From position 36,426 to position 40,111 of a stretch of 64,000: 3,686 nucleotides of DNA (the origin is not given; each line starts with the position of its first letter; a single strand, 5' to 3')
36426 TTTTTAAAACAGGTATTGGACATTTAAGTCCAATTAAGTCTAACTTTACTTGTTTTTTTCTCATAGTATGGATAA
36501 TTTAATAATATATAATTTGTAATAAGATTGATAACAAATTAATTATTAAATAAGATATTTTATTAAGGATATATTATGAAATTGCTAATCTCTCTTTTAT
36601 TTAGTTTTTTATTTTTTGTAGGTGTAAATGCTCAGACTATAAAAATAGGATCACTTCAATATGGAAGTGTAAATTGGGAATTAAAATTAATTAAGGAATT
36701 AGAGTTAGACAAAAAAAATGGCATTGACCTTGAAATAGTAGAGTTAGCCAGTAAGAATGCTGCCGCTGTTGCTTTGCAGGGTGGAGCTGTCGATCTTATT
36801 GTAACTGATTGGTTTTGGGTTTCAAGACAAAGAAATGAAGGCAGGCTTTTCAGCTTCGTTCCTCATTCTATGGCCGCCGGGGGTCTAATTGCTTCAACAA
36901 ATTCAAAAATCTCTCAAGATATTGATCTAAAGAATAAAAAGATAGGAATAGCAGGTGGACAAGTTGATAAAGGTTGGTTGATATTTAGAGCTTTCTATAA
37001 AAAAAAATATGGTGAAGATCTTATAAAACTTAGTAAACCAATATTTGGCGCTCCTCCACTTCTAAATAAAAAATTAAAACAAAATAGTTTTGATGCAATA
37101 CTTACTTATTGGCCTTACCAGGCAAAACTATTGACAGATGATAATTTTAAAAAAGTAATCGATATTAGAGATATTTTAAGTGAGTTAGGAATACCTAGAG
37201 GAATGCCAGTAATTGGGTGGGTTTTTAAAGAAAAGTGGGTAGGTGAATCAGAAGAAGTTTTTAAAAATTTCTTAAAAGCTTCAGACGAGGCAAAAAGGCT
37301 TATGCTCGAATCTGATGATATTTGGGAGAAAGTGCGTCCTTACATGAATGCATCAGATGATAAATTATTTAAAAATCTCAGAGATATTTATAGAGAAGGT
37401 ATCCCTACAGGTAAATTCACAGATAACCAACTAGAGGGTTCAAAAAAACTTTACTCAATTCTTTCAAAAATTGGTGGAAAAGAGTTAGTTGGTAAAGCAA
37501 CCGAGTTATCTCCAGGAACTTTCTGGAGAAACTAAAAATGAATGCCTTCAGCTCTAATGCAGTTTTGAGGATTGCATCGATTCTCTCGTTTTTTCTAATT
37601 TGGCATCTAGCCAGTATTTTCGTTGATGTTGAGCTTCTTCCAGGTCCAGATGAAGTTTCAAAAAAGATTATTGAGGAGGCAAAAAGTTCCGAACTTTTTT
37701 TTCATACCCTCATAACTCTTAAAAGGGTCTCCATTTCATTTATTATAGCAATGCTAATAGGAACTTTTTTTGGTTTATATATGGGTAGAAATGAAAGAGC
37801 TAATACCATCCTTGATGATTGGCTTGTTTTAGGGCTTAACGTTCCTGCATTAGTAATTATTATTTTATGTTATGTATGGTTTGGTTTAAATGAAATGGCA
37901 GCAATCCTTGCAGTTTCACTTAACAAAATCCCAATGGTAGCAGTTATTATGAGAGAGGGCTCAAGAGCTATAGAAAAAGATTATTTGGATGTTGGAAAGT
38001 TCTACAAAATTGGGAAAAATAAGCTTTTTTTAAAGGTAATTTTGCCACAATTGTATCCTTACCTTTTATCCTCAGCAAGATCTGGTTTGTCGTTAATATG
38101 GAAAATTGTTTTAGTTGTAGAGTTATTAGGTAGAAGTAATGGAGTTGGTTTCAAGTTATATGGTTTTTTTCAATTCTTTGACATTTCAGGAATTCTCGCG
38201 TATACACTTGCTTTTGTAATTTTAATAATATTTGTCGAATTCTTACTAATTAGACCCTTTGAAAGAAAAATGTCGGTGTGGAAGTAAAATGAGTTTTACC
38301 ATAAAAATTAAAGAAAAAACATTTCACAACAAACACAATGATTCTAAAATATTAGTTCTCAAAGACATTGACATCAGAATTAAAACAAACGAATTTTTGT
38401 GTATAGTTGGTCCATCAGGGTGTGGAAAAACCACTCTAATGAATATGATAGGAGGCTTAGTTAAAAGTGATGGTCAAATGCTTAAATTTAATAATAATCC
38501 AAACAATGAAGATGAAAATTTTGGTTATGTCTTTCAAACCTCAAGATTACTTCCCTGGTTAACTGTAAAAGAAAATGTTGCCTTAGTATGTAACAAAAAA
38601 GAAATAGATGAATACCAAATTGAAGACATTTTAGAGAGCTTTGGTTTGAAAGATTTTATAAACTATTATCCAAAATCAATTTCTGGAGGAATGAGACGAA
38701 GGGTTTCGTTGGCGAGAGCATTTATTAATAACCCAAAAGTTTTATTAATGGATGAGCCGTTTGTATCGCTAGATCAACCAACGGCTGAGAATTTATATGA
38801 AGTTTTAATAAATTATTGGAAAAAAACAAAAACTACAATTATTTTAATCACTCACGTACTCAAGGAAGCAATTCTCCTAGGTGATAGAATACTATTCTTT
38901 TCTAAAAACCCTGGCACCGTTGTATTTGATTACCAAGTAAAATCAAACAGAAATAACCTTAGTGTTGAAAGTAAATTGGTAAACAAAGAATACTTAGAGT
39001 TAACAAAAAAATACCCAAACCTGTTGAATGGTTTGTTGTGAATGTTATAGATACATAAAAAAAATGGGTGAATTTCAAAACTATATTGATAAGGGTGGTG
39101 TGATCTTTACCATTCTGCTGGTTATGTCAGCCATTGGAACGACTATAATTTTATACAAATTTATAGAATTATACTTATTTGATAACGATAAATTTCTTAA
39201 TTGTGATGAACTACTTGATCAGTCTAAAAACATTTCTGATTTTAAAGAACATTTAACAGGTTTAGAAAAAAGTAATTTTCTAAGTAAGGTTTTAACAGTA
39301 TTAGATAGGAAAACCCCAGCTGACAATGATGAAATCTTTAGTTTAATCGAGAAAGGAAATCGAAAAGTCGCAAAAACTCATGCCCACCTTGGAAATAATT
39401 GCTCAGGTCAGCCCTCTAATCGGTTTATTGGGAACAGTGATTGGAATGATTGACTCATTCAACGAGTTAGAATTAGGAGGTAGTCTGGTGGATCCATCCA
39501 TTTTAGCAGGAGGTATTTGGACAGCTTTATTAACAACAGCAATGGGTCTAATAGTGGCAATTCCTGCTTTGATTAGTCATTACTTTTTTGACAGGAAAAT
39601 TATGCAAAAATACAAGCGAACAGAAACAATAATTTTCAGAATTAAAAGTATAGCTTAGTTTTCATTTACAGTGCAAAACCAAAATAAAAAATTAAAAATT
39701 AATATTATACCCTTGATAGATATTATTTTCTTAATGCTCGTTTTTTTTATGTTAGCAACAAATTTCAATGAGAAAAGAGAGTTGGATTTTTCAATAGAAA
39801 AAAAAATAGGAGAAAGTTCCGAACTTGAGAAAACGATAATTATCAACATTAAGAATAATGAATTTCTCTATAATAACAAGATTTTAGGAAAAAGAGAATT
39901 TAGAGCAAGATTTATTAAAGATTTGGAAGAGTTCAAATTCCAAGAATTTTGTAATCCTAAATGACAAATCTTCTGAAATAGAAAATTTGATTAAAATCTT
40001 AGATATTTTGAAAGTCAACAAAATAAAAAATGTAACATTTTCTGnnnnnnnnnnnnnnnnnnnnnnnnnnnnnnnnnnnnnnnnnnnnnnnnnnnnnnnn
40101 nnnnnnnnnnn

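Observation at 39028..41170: exbB-exbD-exbD-tonB cluster with frameshifted exbB and K/E-rich TonB linker, adjacent to degenerate OMP genes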

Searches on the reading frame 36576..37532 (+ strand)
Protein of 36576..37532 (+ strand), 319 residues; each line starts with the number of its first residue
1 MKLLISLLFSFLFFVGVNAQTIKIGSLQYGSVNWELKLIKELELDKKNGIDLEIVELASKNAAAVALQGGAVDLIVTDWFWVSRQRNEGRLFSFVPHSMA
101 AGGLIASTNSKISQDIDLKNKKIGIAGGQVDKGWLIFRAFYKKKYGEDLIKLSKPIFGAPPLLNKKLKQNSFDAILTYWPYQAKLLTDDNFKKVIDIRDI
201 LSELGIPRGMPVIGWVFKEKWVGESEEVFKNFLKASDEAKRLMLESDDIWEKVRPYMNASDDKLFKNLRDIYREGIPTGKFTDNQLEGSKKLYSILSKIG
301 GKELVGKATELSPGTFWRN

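Call 60: search_solved_structures(query=window:36576-37532:+, max_evalue=0.01)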
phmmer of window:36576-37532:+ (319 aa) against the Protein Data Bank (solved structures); distinct sequences matched with E-value up to 0.01: 4.
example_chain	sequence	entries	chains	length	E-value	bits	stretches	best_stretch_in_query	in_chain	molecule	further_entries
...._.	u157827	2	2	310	7.3e-56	192.8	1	20-315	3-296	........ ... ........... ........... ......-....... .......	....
9ooz_A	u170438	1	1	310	3.6e-55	190.6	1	20-315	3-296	ABC transporter substrate binding protein (Subunit A)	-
4kpt_A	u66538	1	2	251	0.0089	18.4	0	44-149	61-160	Glutamine ABC transporter permease and substrate binding protein protein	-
4la9_A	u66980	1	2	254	0.0093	18.4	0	44-149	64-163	Glutamine ABC transporter permease and substrate binding protein protein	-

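Call 65: search_solved_structures(query=window:36576-37532:+, max_evalue=1e-10, show_alignments=2)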
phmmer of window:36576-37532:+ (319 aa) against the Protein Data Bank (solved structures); distinct sequences matched with E-value up to 1e-10: 2.
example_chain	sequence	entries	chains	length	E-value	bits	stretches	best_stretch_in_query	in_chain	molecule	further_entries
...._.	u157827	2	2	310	7.3e-56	192.8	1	20-315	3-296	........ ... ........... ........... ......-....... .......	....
9ooz_A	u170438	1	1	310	3.6e-55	190.6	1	20-315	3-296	ABC transporter substrate binding protein (Subunit A)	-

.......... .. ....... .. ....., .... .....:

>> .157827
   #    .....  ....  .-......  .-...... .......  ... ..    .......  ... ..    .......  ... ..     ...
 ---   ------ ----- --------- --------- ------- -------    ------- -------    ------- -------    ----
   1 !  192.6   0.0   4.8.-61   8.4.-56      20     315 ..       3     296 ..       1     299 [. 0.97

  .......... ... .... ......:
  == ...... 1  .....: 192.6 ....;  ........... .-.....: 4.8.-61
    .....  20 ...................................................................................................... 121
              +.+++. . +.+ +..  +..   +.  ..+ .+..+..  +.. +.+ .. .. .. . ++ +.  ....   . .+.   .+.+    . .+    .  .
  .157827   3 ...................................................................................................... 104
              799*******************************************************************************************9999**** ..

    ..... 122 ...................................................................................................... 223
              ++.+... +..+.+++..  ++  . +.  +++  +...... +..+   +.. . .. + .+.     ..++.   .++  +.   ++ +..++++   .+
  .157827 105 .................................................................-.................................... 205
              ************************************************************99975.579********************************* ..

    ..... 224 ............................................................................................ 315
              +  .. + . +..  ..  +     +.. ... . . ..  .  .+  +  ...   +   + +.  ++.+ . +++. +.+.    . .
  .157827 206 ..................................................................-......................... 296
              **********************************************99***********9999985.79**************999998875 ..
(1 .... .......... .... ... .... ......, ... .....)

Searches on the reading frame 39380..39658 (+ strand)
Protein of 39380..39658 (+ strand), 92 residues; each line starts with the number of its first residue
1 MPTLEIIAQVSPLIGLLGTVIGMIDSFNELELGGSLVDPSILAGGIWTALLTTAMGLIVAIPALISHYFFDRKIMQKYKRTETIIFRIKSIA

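Call 7: search_protein_families(library=pfam, max_evalue=0.1, proteins=[window:39380-39655:+])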
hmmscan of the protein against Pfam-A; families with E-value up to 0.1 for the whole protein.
seq(92 aa): 1 family
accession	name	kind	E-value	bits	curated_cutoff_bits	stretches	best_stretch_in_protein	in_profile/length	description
PF01618.21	MotA_ExbB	-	5.5e-25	88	22.9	1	2-82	47-126/127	MotA/TolQ/ExbB proton channel family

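Call 20: find_encoding_contigs(protein=window:39380-39658:+, flank=6000, max_places=10)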
Protein window:39380-39658:+ (92 aa): 23 contigs read that carry it; 10 places shown.
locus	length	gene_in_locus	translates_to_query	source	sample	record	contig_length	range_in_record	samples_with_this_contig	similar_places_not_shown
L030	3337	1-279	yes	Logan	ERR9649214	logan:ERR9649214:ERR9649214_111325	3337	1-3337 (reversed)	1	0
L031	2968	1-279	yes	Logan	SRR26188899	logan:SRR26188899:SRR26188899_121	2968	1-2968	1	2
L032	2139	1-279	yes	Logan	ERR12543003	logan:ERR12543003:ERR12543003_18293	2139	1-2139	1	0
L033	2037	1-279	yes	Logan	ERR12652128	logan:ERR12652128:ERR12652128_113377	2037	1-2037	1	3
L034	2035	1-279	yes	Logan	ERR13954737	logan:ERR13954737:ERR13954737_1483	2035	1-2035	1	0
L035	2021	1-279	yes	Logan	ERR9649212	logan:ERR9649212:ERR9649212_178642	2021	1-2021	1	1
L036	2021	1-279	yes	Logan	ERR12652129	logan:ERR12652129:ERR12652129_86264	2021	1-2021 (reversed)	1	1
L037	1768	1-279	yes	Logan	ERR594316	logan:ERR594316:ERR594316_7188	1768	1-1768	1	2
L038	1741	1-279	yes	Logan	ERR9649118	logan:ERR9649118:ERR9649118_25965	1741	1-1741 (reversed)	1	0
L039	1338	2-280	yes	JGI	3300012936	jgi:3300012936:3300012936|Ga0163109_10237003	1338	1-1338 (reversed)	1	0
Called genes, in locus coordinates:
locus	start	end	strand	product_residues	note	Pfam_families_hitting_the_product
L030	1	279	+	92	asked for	PF01618:MotA_ExbB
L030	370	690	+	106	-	PF02472:ExbD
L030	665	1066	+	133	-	PF02472:ExbD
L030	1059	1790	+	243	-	PF03544:TonB_C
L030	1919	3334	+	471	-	-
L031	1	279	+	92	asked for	PF01618:MotA_ExbB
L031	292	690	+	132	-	PF02472:ExbD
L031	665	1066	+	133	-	PF02472:ExbD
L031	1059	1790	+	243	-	PF03544:TonB_C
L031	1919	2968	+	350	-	?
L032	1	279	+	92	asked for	PF01618:MotA_ExbB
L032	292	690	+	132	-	PF02472:ExbD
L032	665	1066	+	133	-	PF02472:ExbD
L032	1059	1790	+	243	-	PF03544:TonB_C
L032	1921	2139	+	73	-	?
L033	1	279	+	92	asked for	PF01618:MotA_ExbB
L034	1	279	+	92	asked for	PF01618:MotA_ExbB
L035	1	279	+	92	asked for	PF01618:MotA_ExbB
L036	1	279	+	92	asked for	PF01618:MotA_ExbB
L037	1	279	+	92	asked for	PF01618:MotA_ExbB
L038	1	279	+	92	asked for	PF01618:MotA_ExbB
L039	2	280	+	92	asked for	PF01618:MotA_ExbB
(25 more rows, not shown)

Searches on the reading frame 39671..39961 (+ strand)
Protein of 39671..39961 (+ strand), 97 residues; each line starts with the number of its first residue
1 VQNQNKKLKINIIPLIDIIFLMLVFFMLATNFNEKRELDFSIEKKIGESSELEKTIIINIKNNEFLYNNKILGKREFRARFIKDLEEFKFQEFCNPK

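Call 7: search_protein_families(library=pfam, max_evalue=0.1, proteins=[window:39671-39961:+])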
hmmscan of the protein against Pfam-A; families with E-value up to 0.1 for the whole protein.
seq(97 aa): 4 families
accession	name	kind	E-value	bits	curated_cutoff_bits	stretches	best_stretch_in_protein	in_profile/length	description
PF02472.21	ExbD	-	6.1e-12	46.1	25.4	1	5-76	3-76/128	Biopolymer transport protein ExbD/TolR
PF15102.11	TMEM154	-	0.036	14.3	30.3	1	3-40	59-96/153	TMEM154 protein family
PF17368.7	YwcE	-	0.057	14.5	25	1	4-40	21-56/85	Spore morphogenesis and germination YwcE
PF20389.3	DUF6684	-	0.078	13.5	24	0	7-33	13-38/79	Family of unknown function (DUF6684)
